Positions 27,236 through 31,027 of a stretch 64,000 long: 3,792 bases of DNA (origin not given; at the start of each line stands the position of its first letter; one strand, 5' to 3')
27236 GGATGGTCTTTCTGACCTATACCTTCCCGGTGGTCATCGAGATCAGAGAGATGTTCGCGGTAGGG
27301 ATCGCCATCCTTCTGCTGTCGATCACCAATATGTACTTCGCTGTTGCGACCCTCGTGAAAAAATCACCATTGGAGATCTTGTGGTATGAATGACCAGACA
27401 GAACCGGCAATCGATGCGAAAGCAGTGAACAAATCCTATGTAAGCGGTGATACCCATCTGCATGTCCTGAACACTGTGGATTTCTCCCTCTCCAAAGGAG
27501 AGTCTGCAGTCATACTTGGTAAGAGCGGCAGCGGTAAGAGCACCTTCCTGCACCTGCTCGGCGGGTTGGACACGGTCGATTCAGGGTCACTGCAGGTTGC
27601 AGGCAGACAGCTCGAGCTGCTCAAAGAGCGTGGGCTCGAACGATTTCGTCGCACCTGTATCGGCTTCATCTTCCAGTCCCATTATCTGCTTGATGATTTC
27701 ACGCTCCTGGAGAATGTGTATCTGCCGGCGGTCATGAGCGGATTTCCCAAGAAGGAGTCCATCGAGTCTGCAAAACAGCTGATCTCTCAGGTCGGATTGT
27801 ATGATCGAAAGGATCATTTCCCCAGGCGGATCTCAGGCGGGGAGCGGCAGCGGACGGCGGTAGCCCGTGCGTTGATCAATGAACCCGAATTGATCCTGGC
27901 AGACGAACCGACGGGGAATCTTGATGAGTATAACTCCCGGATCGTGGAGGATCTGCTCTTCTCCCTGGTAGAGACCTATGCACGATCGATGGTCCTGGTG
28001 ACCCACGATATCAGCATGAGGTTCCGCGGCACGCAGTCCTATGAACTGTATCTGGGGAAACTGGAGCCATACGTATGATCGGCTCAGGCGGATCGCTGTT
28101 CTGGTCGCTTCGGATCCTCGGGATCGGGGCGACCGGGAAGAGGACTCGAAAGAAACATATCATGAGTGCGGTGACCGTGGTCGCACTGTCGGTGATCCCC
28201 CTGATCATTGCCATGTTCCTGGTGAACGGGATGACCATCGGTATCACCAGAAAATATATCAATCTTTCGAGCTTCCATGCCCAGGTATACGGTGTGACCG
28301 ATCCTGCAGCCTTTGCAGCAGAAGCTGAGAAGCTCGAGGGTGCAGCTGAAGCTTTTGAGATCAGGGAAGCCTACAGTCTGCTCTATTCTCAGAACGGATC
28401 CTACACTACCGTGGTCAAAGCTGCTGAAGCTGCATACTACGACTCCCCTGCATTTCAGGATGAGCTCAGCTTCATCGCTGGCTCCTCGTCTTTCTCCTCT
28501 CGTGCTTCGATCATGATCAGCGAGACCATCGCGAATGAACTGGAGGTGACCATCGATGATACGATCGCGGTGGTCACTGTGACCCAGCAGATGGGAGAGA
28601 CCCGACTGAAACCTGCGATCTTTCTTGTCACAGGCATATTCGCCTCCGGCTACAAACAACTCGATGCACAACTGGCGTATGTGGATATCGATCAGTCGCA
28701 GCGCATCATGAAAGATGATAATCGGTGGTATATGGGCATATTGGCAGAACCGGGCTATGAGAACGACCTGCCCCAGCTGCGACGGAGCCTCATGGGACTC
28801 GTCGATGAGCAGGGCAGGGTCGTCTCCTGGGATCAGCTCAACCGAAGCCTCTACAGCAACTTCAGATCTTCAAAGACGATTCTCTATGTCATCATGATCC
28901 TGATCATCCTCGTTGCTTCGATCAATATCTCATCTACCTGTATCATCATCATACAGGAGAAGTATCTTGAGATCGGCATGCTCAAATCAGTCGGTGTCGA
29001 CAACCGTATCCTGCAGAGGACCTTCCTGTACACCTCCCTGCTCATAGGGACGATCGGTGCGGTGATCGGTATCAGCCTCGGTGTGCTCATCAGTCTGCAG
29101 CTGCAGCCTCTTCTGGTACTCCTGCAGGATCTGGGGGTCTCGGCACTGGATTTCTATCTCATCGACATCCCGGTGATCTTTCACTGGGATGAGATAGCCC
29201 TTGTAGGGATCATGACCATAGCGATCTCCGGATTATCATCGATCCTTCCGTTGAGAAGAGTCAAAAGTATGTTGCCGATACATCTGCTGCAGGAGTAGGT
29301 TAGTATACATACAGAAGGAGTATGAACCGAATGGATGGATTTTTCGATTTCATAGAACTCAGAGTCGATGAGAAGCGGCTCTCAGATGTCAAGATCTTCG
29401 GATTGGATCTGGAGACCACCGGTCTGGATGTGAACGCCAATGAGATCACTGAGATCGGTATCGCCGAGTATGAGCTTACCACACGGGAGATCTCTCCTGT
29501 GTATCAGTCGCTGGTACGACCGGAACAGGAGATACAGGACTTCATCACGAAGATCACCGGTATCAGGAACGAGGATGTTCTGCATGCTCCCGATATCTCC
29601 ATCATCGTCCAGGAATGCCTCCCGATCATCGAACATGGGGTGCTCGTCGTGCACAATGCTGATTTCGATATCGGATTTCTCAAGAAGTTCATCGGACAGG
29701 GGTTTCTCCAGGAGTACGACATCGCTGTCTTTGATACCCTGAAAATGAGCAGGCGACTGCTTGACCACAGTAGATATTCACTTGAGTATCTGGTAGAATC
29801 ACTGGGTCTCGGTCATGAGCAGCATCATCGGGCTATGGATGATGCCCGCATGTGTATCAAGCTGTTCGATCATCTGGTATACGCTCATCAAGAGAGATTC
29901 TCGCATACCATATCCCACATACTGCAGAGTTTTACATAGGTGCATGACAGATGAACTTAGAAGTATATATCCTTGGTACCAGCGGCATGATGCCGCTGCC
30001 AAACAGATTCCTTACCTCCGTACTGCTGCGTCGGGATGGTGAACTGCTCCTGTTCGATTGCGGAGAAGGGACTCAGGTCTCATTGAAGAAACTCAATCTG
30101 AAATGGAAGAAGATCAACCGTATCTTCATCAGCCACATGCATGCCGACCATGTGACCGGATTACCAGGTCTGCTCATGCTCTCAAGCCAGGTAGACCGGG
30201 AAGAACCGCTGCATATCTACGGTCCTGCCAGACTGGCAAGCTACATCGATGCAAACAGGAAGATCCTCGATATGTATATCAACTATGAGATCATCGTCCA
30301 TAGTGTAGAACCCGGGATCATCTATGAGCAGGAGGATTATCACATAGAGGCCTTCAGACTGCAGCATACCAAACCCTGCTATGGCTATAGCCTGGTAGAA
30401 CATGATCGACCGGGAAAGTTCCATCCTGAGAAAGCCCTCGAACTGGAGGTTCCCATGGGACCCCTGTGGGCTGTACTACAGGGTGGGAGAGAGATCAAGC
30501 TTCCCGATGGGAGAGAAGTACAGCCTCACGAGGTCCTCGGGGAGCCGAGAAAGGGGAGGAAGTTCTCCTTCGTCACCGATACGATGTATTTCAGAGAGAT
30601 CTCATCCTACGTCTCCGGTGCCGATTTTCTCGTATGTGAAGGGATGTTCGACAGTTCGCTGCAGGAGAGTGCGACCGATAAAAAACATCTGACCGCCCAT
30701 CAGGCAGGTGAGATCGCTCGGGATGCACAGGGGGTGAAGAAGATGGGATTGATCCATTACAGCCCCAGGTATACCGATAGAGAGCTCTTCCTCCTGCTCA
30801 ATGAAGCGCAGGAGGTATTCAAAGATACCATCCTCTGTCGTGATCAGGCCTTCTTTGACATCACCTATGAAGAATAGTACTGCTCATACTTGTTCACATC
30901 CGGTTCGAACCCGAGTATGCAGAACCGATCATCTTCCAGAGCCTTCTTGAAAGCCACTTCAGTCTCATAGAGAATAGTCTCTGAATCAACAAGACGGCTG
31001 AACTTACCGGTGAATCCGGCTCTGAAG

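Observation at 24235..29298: ftsY is translationally coupled to a secreted repeat protein and an FtsX-type ABC exporter in one operon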

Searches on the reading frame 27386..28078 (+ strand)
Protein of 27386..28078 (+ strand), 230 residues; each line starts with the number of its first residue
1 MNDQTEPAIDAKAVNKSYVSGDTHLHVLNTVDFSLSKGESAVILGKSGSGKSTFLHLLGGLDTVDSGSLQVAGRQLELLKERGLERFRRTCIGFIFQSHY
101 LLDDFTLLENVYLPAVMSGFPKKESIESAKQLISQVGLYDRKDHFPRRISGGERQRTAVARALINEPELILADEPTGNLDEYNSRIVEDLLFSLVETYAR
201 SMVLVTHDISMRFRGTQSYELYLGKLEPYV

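Call 3: search_protein_families(library=pfam, proteins=[window:27386-28078:+], max_evalue=0.01)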
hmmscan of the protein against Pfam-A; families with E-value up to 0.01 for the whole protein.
window:27386-28078:+ (230 aa): 2 families
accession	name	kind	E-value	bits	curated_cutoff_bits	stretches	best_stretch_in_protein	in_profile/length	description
PF00005.33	ABC_tran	-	3.4e-29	102.6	25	1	28-176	1-136/137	ABC transporter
PF13555.12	AAA_29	-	0.0013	18.9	27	1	31-55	15-39/61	P-loop containing region of AAA domain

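Call 4: search_protein_families(library=ncbifam, proteins=[window:27386-28078:+], max_evalue=0.01)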
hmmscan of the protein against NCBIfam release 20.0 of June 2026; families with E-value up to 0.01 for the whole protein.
window:27386-28078:+ (230 aa): 188 families (the best 25 are shown)
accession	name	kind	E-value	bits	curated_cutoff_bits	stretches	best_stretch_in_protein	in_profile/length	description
TIGR02211.1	LolD_lipo_ex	equivalog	9.3e-72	241.1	307.75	1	9-226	2-219/221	lipoprotein-releasing ABC transporter ATP-binding protein LolD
NF008639.0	PRK11629.1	equivalog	6.9e-58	195.8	360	1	9-226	7-224/234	lipoprotein-releasing ABC transporter ATP-binding protein LolD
NF007879.0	PRK10584.1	equivalog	5.6e-56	189.8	336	1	6-226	4-224/228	putative ABC transporter ATP-binding protein YbbA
TIGR02673.1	FtsE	equivalog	4e-52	177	264.85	1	11-212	4-200/214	cell division ATP-binding protein FtsE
NF038007.1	ABC_ATP_DarD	equivalog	5.1e-52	176.5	375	1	11-208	4-200/218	darobactin export ABC transporter ATP-binding protein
TIGR02982.1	heterocyst_DevA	subfamily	9.1e-52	175.8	295.8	1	9-209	2-202/220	ABC exporter ATP-binding subunit, DevA family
NF007826.0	PRK10535.1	equivalog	8.3e-51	173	966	1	8-211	4-206/648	macrolide ABC transporter ATP-binding protein/permease MacB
TIGR03608.1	L_ocin_972_ABC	subfamily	5.1e-50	169.8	254.85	1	25-211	11-196/206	putative bacteriocin export ABC transporter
NF007027.0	PRK09493.1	equivalog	6.4e-41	140.3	379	1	9-211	2-198/240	glutamine ABC transporter ATP-binding protein GlnQ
TIGR02315.1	ABC_phnC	equivalog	4.6e-39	134.3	266.1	1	11-211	4-208/243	phosphonate ABC transporter ATP-binding protein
NF008428.0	PRK11264.1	equivalog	9.2e-39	133.2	406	1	25-211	16-206/250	L-cystine ABC transporter ATP-binding protein TcyN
TIGR02314.1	ABC_MetN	equivalog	1e-37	130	499.7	1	9-210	2-202/343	methionine ABC transporter ATP-binding protein MetN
TIGR01186.1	proV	subfamily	4.3e-37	128.1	326.6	1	28-210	9-191/363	betaine/proline/choline family ABC transporter ATP-binding protein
NF008338.0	PRK11124.1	equivalog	5.8e-36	124.2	369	1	9-223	3-214/242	arginine ABC transporter ATP-binding protein ArtP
TIGR03005.1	ectoine_ehuA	equivalog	1.6e-35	122.5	345.4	1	23-210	11-208/252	ectoine/hydroxyectoine ABC transporter ATP-binding protein EhuA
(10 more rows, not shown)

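Call 33: search_solved_structures(query=window:27386-28075:+, max_evalue=1e-30)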
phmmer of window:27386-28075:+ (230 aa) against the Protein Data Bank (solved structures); distinct sequences matched with E-value up to 1e-30: 54.
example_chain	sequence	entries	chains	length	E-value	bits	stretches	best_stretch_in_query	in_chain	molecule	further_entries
7v8l_D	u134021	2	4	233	1.3e-50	175.4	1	15-226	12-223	Lipoprotein-releasing system ATP-binding protein LolD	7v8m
7mdy_D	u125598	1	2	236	1.4e-50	175.3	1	15-226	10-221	Lipoprotein-releasing system ATP-binding protein LolD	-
9rlc_D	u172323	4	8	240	1.4e-50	175.3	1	15-226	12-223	Lipoprotein-releasing system ATP-binding protein LolD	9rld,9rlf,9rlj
9rle_D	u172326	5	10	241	1.4e-50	175.3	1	15-226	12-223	Lipoprotein-releasing system ATP-binding protein LolD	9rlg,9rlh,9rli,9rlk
7arh_F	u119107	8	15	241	1.4e-50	175.3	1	15-226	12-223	Lipoprotein-releasing system ATP-binding protein LolD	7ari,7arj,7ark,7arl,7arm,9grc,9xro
7v8i_D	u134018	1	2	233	3.3e-50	174.1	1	15-226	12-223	Lipoprotein-releasing system ATP-binding protein LolD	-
9gvk_D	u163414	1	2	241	3.7e-50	173.9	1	15-226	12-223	Lipoprotein-releasing system ATP-binding protein LolD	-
7mdx_D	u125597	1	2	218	4.9e-50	173.5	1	15-221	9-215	Lipoprotein-releasing system ATP-binding protein LolD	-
9ge6_B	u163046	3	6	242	6e-49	169.9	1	8-227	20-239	Uncharacterized ABC transporter ATP-binding protein YbbA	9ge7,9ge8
2pcj_A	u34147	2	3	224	8.2e-47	163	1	26-221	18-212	Lipoprotein-releasing system ATP-binding protein lolD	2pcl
5lj9_A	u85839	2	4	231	8.7e-47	162.9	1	7-221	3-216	Macrolide export ATP-binding/permease protein MacB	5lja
5nik_J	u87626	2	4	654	1e-45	159.4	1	7-221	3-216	Macrolide export ATP-binding/permease protein MacB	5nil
5lil_A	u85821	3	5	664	1.5e-45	158.9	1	9-216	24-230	Macrolide export ATP-binding/permease protein MacB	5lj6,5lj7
9w2w_D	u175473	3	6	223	5.2e-44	153.8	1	9-211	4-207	LolD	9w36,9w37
9w35_C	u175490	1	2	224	5.3e-44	153.8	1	9-211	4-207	LolD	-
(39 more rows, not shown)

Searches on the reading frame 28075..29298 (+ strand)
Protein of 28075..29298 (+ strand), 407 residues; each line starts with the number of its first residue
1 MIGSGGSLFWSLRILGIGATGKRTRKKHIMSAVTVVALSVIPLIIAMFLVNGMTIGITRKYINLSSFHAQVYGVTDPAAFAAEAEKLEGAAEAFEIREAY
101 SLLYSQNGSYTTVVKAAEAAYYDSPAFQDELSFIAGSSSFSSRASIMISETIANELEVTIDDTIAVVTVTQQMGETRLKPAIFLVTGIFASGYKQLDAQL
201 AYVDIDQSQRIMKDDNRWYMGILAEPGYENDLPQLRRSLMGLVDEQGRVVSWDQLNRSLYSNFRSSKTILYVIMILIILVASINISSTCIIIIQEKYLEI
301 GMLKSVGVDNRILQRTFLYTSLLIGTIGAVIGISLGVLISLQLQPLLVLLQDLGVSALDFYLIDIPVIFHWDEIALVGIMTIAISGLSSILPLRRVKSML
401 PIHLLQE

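Call 3: search_protein_families(library=pfam, proteins=[window:28075-29298:+], max_evalue=0.01)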
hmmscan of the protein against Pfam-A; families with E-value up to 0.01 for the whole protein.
window:28075-29298:+ (407 aa): 1 family
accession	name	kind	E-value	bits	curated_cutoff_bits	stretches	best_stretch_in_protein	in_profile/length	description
PF02687.27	FtsX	-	6.9e-16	58.8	25.5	1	272-399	2-118/120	FtsX-like permease C-terminal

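Call 4: search_protein_families(library=ncbifam, proteins=[window:28075-29298:+], max_evalue=0.01)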
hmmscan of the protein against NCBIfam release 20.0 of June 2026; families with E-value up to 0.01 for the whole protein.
window:28075-29298:+ (407 aa): 10 families
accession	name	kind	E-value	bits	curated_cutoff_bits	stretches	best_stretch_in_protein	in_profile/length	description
TIGR02212.1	lolCE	equivalog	6.4e-44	150.5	362.45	1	30-405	23-408/411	lipoprotein-releasing ABC transporter permease subunit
NF008357.0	PRK11146.1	exception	8.7e-32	110.4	439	1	37-405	35-411/414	lipoprotein-releasing ABC transporter permease subunit LolE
TIGR02213.1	lolE_release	exception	3.5e-28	98.6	540.35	1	36-405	31-408/411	lipoprotein-releasing ABC transporter permease subunit LolE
NF008076.0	PRK10814.1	exception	1.1e-19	70.8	473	1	7-402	6-393/399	lipoprotein-releasing ABC transporter permease subunit LolC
TIGR03434.1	ADOP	subfamily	4.8e-07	28.3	622.3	1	245-369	249-369/803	ADOP family duplicated permease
TIGR00439.2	FtsX_Gneg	equivalog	1e-05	24.9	255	1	259-395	159-289/292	permease-like cell division protein FtsX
NF007826.0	PRK10535.1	equivalog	1.3e-05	23.6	966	1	267-347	522-602/648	macrolide ABC transporter ATP-binding protein/permease MacB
NF038347.1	FtsX_Gpos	exception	3.6e-05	23.3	225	1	257-395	158-293/296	permease-like cell division protein FtsX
NF038346.1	FtsX_actino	exception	0.0011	18.5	250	1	253-395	166-304/308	permease-like cell division protein FtsX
TIGR02799.1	thio_ybgC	equivalog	0.0065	16.7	141.35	0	107-178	48-119/126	tol-pal system-associated acyl-CoA thioesterase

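Call 32: search_solved_structures(query=window:28075-29295:+, max_evalue=0.001)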
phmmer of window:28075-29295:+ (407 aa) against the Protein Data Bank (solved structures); distinct sequences matched with E-value up to 0.001: 11.
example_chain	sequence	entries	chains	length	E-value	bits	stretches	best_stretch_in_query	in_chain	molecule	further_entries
7arh_E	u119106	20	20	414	1.8e-22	83.3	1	30-405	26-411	Lipoprotein-releasing system transmembrane protein LolE | Lipoprotein transporter subunit LolE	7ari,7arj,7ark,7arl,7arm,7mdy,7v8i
7mdx_B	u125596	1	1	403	5e-22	81.8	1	31-400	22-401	Lipoprotein-releasing system transmembrane protein LolE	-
9w37_A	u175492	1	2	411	9.1e-22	80.9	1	74-404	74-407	LolF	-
9w35_A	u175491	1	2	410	9.3e-22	80.9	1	74-404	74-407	LolF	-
9w2w_A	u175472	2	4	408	1.6e-21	80.2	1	74-402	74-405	LolF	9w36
9rli_E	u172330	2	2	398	1.4e-19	73.7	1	243-405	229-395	Lipoprotein-releasing system transmembrane protein LolE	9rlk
7arh_C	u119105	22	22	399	1.3e-16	64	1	27-404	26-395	Lipoprotein-releasing ABC transporter permease subunit LolC | Lipo-releasing system transmembrane protein lolC | Lipoprotein-releasing system transmembrane prot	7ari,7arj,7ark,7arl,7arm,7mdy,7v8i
7mdx_A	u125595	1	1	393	3e-16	62.8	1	28-399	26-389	Lipoprotein-releasing system transmembrane protein LolC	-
9o9x_C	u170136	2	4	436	1.2e-07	34.4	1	270-371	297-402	ABC transporter permease YtrF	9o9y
5nik_J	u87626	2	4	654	2.3e-05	27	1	253-359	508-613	Macrolide export ATP-binding/permease protein MacB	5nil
5lil_A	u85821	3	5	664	0.00047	22.7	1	229-345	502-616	Macrolide export ATP-binding/permease protein MacB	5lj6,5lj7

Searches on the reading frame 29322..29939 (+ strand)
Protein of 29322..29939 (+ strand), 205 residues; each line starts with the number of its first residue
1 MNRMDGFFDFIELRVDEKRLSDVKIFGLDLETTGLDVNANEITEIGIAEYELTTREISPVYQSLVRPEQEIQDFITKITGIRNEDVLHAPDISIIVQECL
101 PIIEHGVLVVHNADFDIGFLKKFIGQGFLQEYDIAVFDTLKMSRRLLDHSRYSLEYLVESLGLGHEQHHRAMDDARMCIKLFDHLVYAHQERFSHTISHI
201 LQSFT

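Call 3: search_protein_families(library=pfam, proteins=[window:29322-29939:+], max_evalue=0.01)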
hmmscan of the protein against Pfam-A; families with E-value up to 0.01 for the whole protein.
window:29322-29939:+ (205 aa): 5 families
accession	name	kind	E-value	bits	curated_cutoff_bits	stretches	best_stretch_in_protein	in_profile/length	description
PF00929.31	RNase_T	-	1e-30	107.9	24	1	28-182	3-164/164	Exonuclease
PF21762.3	DEDDh_C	-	2.1e-07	31.7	27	1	107-180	109-183/188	DNA polymerase III subunit epsilon-like, C-terminal domain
PF01612.26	DNA_pol_A_exo1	-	8.7e-07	29.3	23.6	1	18-161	15-127/173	3'-5' exonuclease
PF13482.12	RNase_H_2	-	1.1e-05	25.9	22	1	28-183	3-132/165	RNase_H superfamily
PF16473.11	Rv2179c-like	-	1.9e-05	24.9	27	1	28-183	5-174/177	3'-5' exoribonuclease Rv2179c-like domain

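Call 4: search_protein_families(library=ncbifam, proteins=[window:29322-29939:+], max_evalue=0.01)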
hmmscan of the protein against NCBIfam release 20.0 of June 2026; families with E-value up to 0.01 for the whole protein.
window:29322-29939:+ (205 aa): 30 families (the best 25 are shown)
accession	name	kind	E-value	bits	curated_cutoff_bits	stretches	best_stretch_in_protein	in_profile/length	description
NF001688.0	PRK00448.1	equivalog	1.1e-34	119.3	873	1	16-198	416-597/1445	PolC-type DNA polymerase III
TIGR01405.1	polC_Gram_pos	equivalog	1.2e-33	115.9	1043.45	1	15-198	181-363/1211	DNA polymerase III subunit alpha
TIGR01407.1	dinG_rel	hypoth_equivalog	1.2e-31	109.8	547.7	1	28-181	5-157/889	putative DnaQ family exonuclease/DinG family helicase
NF005907.0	PRK07883.1-5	equivalog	2e-31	109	454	1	19-186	24-192/584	DEDD exonuclease domain-containing protein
NF006316.0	PRK08517.1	equivalog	4e-31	108.3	247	1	10-184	57-228/270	3'-5' exonuclease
NF005905.0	PRK07883.1-3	equivalog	7.4e-31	107.4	508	1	17-186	18-188/581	DEDD exonuclease domain-containing protein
NF005906.0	PRK07883.1-4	equivalog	4.6e-30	104.5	495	1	20-192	3-175/563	DEDD exonuclease domain-containing protein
NF005981.0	PRK08074.1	equivalog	1.3e-29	102.8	789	1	28-187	8-167/931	ATP-dependent DNA helicase DinG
NF005289.0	PRK06807.1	equivalog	1.4e-28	100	335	1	28-192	13-175/313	3'-5' exonuclease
NF005836.0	PRK07740.1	equivalog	5e-28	98.2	261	1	17-200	53-237/244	hypothetical protein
NF005904.0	PRK07883.1-2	equivalog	1.8e-23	82.7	969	1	22-200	29-208/584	DEDD exonuclease domain-containing protein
TIGR00573.1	dnaq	subfamily_domain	8.2e-23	81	71.5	1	24-191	8-179/217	exonuclease, DNA polymerase III, epsilon subunit family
NF004964.0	PRK06310.1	equivalog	1.9e-21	76.6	236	1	20-189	4-174/250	DNA polymerase III subunit epsilon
TIGR01406.1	dnaQ_proteo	equivalog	5.2e-21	75.3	222.7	1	28-194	5-177/231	DNA polymerase III subunit epsilon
NF006602.0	PRK09146.1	subfamily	5.9e-21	74.9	266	1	15-152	39-176/239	3'-5' exonuclease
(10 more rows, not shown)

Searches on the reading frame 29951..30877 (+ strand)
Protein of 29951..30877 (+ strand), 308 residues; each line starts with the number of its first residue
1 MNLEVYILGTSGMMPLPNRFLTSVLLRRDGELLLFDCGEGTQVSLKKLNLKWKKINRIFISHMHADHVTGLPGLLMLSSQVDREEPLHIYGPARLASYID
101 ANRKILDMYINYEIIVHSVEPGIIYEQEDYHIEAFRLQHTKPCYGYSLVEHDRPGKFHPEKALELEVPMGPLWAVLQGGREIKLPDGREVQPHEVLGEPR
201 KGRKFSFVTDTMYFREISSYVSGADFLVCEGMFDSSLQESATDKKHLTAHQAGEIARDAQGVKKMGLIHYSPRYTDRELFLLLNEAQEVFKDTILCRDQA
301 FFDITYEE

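Call 3: search_protein_families(library=pfam, proteins=[window:29951-30877:+], max_evalue=0.01)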
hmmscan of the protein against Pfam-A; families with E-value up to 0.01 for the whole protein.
window:29951-30877:+ (308 aa): 4 families
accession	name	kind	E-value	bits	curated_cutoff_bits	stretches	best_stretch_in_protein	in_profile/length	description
PF12706.13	Lactamase_B_2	-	1.1e-17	64.8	27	2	33-143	3-116/200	Beta-lactamase superfamily domain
PF00753.33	Lactamase_B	-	1.4e-11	45.2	22.7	1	22-110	7-97/196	Metallo-beta-lactamase superfamily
PF23023.1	Anti-Pycsar_Apyc1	-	5.9e-06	26.4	50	1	1-72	1-71/250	Anti-Pycsar protein Apyc1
PF13691.12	Lactamase_B_4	-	0.00015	21.8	27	1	22-68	13-61/63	tRNase Z endonuclease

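Call 4: search_protein_families(library=ncbifam, proteins=[window:29951-30877:+], max_evalue=0.01)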
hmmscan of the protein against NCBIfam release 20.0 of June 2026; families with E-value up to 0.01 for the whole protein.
window:29951-30877:+ (308 aa): 19 families
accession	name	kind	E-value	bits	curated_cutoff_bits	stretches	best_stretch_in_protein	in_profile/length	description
NF000801.0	PRK00055.1-3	equivalog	8.1e-110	366.7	252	1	3-307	2-306/307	ribonuclease Z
TIGR02651.1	RNase_Z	equivalog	2.9e-103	345.1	292.95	1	4-301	1-299/302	ribonuclease Z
NF000800.0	PRK00055.1-1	equivalog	8e-66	222.1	398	1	4-303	2-304/305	ribonuclease Z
TIGR02649.1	true_RNase_BN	exception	1.5e-54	185.1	563.7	1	4-303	1-303/304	ribonuclease BN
NF000805.0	PRK00055.2-3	equivalog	7.9e-48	163.3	416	1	4-295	5-290/307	ribonuclease Z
NF000804.0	PRK00055.2-1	equivalog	1.9e-41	142.1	402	1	4-302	5-297/306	ribonuclease Z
NF002558.0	PRK02126.1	subfamily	3.5e-35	121.6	315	2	199-294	239-336/345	ribonuclease Z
NF041851.1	cyc_nuc_deg_phdiest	equivalog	1.2e-20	74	400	2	5-150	3-152/253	cyclic nucleotide-degrading phosphodiesterase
NF041257.1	GntH_guanitoxin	equivalog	6.5e-19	68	333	1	4-93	14-107/374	guanitoxin biosynthesis MBL fold metallo-hydrolase GntH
NF000806.0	PRK00055.2-4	equivalog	8.3e-13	48.2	363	1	3-118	2-120/280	ribonuclease Z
TIGR02650.1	RNase_Z_T_toga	equivalog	1.5e-07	30.9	507.05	1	23-93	11-80/277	ribonuclease Z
NF002553.0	PRK02113.1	equivalog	1.5e-06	27.8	386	1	18-146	32-159/252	MBL fold metallo-hydrolase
NF011436.0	PRK14866.1-3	equivalog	2.8e-05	23.1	612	1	155-198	379-421/435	hypothetical protein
NF038231.1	MBL_Geo_Pelo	equivalog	3e-05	23.7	360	1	17-97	30-106/250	GPMC system MBL fold metallohydrolase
TIGR03307.1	PhnP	equivalog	0.00017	21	272.25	1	22-149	38-151/249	phosphonate metabolism protein PhnP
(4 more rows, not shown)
